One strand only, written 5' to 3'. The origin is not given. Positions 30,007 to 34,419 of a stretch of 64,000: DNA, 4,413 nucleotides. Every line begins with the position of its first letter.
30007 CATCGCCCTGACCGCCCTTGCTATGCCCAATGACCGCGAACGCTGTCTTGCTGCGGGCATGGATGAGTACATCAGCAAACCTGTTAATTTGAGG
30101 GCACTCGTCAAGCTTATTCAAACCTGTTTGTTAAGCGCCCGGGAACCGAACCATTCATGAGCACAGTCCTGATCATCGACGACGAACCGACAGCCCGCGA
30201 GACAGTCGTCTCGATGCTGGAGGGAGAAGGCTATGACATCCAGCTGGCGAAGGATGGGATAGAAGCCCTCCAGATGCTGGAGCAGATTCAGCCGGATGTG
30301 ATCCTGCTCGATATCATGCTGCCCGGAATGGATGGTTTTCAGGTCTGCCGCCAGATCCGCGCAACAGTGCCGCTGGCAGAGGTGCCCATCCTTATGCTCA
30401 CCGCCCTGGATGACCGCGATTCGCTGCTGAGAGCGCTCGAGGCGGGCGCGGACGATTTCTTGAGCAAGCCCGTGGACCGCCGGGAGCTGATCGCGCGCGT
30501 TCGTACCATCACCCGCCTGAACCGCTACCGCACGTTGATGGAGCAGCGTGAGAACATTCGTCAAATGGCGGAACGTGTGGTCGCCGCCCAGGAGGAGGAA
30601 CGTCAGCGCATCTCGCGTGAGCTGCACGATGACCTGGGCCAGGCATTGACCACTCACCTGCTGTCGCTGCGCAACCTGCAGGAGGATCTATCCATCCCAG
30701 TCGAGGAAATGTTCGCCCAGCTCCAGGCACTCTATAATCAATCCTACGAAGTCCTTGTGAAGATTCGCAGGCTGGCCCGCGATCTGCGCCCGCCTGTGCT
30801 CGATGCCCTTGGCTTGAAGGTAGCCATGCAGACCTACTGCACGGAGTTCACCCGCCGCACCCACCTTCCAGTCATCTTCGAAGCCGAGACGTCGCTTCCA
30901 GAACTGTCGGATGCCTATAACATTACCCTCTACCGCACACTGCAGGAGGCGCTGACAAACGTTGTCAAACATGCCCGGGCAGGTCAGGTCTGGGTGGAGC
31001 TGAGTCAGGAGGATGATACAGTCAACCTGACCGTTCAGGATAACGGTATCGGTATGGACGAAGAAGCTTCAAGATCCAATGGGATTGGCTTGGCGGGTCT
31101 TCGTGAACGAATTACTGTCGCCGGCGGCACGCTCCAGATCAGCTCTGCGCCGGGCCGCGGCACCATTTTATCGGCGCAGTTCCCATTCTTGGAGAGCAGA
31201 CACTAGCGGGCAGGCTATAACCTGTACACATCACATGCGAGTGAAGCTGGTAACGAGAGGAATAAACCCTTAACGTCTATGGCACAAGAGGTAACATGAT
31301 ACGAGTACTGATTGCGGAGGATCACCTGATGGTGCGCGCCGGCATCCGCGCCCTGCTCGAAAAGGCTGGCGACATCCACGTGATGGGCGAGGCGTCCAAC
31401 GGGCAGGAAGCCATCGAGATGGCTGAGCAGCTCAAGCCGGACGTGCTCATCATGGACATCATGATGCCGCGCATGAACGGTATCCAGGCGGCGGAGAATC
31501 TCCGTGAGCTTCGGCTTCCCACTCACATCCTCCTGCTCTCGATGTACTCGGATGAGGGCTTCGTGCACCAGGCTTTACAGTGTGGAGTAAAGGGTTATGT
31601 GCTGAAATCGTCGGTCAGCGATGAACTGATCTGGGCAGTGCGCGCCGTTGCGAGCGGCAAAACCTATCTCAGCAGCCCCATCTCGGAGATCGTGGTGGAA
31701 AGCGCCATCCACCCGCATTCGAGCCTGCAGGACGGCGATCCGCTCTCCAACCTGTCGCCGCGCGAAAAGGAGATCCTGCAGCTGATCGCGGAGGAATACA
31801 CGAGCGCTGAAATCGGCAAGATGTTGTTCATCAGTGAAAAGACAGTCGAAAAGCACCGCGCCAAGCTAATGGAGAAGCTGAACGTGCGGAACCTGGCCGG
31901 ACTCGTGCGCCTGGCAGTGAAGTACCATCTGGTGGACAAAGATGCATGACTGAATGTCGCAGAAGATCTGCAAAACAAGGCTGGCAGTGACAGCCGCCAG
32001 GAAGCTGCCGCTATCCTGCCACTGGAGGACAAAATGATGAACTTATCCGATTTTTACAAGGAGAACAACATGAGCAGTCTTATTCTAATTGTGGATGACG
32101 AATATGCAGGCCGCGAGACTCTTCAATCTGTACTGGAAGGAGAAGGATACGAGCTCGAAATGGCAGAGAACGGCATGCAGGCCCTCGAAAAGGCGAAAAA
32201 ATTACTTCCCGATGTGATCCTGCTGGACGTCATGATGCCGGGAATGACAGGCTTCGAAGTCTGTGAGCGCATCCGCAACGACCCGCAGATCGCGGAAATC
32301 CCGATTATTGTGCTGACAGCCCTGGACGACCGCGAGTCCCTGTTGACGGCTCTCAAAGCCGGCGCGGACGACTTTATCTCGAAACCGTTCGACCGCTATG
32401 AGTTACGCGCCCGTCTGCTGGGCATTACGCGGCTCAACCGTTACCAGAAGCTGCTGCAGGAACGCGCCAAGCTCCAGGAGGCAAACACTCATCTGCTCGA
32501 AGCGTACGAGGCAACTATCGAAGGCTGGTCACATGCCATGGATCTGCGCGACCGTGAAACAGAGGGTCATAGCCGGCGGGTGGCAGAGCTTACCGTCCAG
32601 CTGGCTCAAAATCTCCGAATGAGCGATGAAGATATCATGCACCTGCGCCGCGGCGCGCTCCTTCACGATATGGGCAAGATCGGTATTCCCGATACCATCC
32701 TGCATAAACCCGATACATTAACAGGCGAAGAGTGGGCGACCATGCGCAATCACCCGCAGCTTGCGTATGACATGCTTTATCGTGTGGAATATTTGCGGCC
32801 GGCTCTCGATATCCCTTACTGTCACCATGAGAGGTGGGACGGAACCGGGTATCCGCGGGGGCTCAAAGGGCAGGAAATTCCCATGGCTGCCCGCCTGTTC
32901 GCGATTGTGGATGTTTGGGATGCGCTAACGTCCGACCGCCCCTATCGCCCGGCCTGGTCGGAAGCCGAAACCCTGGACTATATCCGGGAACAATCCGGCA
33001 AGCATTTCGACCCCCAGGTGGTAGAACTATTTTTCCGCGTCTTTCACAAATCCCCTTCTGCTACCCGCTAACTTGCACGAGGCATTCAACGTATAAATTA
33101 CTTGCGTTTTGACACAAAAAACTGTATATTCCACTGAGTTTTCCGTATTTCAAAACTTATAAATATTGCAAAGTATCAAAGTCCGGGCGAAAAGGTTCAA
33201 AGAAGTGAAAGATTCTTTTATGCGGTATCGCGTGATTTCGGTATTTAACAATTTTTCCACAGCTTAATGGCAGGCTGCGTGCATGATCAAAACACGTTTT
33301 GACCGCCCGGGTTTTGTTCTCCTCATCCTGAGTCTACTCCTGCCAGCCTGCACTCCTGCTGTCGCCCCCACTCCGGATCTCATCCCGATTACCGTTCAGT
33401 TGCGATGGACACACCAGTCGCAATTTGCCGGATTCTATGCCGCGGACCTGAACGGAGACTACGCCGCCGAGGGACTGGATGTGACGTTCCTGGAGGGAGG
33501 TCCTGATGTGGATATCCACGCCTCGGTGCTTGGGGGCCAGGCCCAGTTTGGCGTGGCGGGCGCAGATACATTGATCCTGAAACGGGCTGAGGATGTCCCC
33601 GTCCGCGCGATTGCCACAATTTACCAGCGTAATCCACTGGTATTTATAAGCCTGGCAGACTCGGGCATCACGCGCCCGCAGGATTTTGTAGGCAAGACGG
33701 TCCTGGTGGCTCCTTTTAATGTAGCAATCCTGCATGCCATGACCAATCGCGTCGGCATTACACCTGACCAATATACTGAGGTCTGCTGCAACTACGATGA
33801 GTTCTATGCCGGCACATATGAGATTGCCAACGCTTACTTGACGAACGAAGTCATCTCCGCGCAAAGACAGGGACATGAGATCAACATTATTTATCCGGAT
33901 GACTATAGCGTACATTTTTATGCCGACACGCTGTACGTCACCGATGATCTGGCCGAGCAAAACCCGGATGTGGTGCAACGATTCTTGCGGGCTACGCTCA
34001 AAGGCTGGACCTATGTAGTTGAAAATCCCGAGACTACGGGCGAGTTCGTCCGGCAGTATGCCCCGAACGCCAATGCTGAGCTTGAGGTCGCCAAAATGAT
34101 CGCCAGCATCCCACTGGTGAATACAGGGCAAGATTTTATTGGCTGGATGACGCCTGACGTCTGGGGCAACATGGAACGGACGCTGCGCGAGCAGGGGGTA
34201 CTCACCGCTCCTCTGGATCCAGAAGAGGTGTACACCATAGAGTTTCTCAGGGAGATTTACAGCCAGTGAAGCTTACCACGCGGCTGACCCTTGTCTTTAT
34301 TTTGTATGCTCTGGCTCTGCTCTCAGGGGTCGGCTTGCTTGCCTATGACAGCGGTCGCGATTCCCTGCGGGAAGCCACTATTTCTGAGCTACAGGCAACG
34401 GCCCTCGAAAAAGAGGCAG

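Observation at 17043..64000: Candidate general-stress regulon with its own operator (motif B), spanning the kinase island and the stress cluster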

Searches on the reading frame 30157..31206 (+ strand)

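Call 11: search_protein_families(library=pfam, proteins=[window:30157-31206:+])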
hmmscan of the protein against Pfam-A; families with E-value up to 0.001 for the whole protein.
window:30157-31206:+ (349 aa): 5 families
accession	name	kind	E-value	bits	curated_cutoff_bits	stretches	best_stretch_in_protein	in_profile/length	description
PF00072.30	Response_reg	-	5.1e-33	114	30.2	1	4-116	1-111/111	Response regulator receiver domain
PF02518.31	HATPase_c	-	3.9e-18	66.3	26.4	1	256-344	4-109/111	Histidine kinase-, DNA gyrase B-, and HSP90-like ATPase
PF07730.19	HisKA_3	-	2.5e-12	47.6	24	1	148-215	1-68/68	Histidine kinase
PF13581.12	HATPase_c_2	-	3.5e-06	27.5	27.4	1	261-308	35-87/127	Histidine kinase-like ATPase domain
PF13589.12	HATPase_c_3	-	0.00047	20.6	25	1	262-312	7-56/137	Histidine kinase-, DNA gyrase B-, and HSP90-like ATPase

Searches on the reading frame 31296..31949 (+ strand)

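Call 11: search_protein_families(library=pfam, proteins=[window:31296-31949:+])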
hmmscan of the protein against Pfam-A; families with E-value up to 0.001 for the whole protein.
window:31296-31949:+ (217 aa): 4 families
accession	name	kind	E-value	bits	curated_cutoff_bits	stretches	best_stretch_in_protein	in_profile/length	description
PF00072.30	Response_reg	-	5.3e-27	94.6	30.2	1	4-115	1-110/111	Response regulator receiver domain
PF00196.25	GerE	-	1.6e-19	69.7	23.5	1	152-207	2-57/57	Bacterial regulatory proteins, luxR family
PF08281.18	Sigma70_r4_2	-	2.1e-06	27.7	25.7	1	150-195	8-54/54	Sigma-70, region 4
PF04545.22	Sigma70_r4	-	2.6e-06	27.3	24.1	1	150-195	2-48/50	Sigma-70, region 4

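Call 82: search_protein_families(library=ncbifam, proteins=[window:31296-31949:+], max_evalue=0.001)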
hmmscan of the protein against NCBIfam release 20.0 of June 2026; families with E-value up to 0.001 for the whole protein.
window:31296-31949:+ (217 aa): 102 families (the best 25 are shown)
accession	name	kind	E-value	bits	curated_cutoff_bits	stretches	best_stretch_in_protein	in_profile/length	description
NF052445.1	RespRegMctR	equivalog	2.2e-52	177.4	300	1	2-211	2-203/205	two-component system response regulator MctR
NF007018.1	PRK09483.1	equivalog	1.5e-45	155.5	280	1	1-216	1-212/217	UvrY/SirA/GacA family response regulator transcription factor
NF007935.0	PRK10651.1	equivalog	9.7e-44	149.1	250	1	3-199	8-202/216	two-component system response regulator NarL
NF011896.0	PRK15369.1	equivalog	5.6e-43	147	242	1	2-212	4-209/211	two component system response regulator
NF047785.1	respo_reg_MadR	equivalog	9e-39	133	300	1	2-212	1-208/209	MadR family response regulator transcription factor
NF007708.0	PRK10403.1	equivalog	8.3e-35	120.2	343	1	3-199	8-200/215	nitrate/nitrite response regulator protein NarP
NF007419.0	PRK09958.1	equivalog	5.3e-33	114.3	251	1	5-209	4-200/204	acid-sensing system DNA-binding response regulator EvgA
NF007685.0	PRK10360.1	equivalog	7.7e-30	104.2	258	1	1-205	1-190/196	response regulator transcription factor UhpA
NF007403.0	PRK09935.1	equivalog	2.7e-26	92.5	271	1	4-213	6-210/210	fimbria biosynthesis transcriptional regulator FimZ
NF001965.0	PRK00742.1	subfamily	4.9e-23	81.9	293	1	2-106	4-109/357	chemotaxis-specific protein-glutamate methyltransferase CheB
NF008098.0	PRK10840.1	equivalog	1e-21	77.4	235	1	2-204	4-202/216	response regulator transcription factor RcsB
NF006900.1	PRK09390.1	equivalog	3.1e-20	72.6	255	1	4-209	7-199/203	response regulator FixJ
NF041367.1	CheY_Halo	equivalog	1.9e-19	70.2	200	1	4-115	1-110/114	chemotaxis protein CheY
TIGR02875.1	spore_0_A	equivalog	6.5e-19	68.2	200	1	2-123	3-126/262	sporulation transcription factor Spo0A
NF009206.0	PRK12555.1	subfamily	9.8e-19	67.5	342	1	2-102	1-102/340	chemotaxis-specific protein-glutamate methyltransferase CheB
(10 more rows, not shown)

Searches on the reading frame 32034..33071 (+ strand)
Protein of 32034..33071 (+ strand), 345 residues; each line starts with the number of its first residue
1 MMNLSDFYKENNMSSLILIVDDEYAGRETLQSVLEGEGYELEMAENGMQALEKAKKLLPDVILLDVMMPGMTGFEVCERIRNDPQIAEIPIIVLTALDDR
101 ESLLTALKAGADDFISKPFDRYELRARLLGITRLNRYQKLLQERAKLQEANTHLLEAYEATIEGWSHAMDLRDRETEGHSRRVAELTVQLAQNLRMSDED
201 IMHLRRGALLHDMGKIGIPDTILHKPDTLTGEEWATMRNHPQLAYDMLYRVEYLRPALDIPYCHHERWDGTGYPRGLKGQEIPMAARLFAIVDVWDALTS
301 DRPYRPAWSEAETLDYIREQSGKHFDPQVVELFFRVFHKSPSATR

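Call 11: search_protein_families(library=pfam, proteins=[window:32034-33071:+])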
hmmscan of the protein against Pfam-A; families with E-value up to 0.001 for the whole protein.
window:32034-33071:+ (345 aa): 3 families
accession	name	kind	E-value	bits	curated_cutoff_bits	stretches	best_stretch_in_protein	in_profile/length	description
PF13487.12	HD_5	-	8.9e-41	139.9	27.2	1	170-329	8-170/170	HD domain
PF00072.30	Response_reg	-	1.5e-32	112.5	30.2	1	17-128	1-110/111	Response regulator receiver domain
PF01966.28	HD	-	3.8e-19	69.5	22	1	178-297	3-115/116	HD domain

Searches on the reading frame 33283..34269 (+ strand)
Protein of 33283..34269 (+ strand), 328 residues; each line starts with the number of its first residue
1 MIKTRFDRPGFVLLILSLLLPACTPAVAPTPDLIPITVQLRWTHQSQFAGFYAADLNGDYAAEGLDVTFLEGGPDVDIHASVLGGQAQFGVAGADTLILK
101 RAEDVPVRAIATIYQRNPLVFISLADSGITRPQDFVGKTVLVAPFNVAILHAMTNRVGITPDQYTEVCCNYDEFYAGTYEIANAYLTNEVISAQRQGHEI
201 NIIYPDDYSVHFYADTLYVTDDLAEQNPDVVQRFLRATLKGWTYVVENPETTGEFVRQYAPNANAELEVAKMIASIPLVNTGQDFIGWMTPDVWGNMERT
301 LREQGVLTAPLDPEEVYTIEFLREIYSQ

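Call 14: search_protein_families(library=pfam, proteins=[window:33283-34269:+])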
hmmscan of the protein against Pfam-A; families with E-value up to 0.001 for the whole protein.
window:33283-34269:+ (328 aa): 1 family
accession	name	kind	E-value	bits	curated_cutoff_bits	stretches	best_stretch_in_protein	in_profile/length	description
PF09084.16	NMT1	-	5.7e-53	180.4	20.5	1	46-251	2-215/216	NMT1/THI5 like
